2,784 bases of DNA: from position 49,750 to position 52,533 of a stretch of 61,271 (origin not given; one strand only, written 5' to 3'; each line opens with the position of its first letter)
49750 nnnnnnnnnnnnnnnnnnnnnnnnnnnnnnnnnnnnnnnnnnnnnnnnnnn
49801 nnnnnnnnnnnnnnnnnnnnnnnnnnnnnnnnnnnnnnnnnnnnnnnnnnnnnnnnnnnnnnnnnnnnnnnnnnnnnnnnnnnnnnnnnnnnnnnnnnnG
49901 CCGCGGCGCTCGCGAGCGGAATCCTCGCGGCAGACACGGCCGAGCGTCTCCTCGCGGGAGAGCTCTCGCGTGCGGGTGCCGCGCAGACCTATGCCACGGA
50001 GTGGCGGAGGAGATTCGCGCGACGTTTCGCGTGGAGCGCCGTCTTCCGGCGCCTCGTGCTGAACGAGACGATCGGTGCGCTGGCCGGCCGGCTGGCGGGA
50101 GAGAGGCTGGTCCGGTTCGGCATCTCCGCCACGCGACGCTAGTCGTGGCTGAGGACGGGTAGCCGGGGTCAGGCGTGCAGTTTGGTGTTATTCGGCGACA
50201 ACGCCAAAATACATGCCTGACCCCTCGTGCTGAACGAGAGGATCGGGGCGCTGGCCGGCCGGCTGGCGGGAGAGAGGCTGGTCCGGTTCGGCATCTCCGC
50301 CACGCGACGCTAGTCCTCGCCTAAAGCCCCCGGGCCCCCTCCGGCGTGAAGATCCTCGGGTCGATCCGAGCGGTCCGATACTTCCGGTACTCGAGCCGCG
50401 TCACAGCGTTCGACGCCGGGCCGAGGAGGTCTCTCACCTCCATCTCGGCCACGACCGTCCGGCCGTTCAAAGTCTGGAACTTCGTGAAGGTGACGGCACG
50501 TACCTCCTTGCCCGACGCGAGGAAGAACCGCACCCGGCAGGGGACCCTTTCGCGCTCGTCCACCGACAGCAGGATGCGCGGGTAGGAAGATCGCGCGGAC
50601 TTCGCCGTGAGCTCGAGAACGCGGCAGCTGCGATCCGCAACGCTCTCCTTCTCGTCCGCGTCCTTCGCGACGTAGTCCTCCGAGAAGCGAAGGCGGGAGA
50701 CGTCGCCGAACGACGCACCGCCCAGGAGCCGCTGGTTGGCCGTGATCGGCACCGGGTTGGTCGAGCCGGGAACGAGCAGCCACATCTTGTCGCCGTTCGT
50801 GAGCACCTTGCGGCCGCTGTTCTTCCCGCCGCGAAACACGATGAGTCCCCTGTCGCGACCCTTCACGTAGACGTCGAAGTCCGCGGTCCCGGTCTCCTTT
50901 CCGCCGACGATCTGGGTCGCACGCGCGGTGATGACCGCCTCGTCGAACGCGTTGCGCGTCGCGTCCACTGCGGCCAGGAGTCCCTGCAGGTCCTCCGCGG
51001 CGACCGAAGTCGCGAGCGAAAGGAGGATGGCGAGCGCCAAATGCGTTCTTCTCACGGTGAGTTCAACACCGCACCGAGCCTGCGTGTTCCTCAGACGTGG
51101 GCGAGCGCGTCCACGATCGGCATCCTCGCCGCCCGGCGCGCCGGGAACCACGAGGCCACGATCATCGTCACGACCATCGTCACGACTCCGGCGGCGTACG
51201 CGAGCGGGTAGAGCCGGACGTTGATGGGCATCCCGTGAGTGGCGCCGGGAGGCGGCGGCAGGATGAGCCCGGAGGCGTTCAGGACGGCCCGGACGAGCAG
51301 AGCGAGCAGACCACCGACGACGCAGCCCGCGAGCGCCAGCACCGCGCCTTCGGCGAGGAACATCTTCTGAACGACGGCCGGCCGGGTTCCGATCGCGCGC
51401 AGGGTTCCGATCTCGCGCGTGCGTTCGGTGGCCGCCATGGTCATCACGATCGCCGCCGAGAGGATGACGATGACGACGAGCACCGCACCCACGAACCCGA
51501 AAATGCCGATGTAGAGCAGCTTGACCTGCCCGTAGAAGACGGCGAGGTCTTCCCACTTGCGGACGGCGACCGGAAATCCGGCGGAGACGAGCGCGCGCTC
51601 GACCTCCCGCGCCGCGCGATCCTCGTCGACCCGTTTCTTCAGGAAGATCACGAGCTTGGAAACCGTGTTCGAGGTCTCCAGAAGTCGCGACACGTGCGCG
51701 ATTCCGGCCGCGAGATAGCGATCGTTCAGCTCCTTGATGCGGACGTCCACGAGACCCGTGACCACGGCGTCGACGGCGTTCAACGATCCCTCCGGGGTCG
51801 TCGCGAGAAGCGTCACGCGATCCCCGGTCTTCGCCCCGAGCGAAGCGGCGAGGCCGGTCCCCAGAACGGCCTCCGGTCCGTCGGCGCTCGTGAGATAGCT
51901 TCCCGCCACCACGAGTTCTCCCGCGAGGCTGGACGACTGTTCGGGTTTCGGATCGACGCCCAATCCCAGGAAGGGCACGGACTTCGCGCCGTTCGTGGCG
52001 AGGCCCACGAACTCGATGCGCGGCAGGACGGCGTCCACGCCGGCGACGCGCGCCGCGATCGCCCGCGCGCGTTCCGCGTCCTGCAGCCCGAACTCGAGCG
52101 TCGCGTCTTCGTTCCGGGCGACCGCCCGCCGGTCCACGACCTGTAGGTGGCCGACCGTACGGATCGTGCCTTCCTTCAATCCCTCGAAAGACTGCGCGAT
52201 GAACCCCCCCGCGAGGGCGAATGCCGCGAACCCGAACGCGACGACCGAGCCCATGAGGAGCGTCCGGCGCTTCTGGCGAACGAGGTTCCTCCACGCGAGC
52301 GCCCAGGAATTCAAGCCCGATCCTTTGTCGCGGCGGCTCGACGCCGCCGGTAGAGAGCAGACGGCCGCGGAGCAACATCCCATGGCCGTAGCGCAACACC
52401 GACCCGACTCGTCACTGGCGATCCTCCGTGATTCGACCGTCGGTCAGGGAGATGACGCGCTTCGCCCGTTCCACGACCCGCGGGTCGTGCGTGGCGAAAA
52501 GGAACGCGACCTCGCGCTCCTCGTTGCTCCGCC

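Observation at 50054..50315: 91-bp duplication of a gene's 3' end flanking a 60-bp hairpin element at a convergent gene junction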

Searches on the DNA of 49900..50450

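Call 28: search_rna_families(source=window, start=49900, end=50450, threshold=evalue, max_evalue=10)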
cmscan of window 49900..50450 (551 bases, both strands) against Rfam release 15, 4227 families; matches with E-value up to 10: 2.
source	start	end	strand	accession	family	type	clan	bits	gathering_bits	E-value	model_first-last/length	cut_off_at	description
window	50168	50225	-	RF02688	RAGATH-13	Gene; ribozyme;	-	16.2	80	3.2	1-95/95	no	RAGATH-13 RNA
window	50162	50229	+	RF04072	mir-7386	Gene; miRNA;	-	15.4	44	5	1-59/59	no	mir-7386 microRNA precursor family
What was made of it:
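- On Known structured RNA (Rfam): The best local hits have E = 3-5 (call 28).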

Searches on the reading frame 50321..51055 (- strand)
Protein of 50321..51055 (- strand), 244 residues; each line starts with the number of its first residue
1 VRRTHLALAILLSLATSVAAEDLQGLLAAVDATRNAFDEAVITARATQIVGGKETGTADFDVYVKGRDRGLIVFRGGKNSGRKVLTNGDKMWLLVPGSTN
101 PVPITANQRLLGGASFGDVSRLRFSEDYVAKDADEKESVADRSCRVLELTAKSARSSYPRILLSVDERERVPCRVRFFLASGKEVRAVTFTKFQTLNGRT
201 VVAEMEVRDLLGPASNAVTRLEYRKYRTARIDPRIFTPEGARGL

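Call 18: search_protein_families(library=pfam, proteins=[window:50321-51010:-])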
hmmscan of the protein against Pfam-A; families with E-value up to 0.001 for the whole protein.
window:50321-51010:- (229 aa): 1 family
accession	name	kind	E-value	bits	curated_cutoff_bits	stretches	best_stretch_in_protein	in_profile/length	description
PF17131.11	LolA_like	-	1.9e-28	99.8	30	1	52-224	2-180/184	Outer membrane lipoprotein-sorting protein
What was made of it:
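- Checked: The second copy ends 5 nt before the stop (50321-50323) of the convergent LolA-like gene (PF17131, call 18).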

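Call 49: find_encoding_contigs(protein=window:50321-51055:-, flank=3000, max_places=10)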
Protein window:50321-51055:- (244 aa): no gene with exactly this product is on record in the collection.

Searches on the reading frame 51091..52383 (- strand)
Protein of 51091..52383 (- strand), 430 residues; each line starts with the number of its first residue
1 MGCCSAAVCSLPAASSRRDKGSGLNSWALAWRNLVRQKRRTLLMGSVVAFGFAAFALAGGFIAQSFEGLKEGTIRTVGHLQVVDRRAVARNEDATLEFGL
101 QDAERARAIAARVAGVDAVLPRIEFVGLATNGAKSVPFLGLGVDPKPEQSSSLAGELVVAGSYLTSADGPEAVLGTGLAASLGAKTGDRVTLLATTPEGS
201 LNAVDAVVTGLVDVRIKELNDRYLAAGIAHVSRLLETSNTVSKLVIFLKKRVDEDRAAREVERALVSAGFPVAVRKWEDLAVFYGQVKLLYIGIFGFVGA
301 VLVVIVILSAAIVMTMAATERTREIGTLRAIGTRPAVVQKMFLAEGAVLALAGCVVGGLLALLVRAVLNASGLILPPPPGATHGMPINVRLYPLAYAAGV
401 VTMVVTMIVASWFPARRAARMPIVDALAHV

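Call 18: search_protein_families(library=pfam, proteins=[window:51091-52383:-])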
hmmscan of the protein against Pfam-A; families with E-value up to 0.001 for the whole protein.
window:51091-52383:- (430 aa): 2 families
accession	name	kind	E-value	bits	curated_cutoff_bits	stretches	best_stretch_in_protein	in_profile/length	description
PF02687.27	FtsX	-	2.1e-19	70.2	25.5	1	297-423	2-120/120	FtsX-like permease C-terminal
PF12704.14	MacB_PCD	-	5.2e-07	30.6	27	1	43-263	3-206/207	MacB-like periplasmic core domain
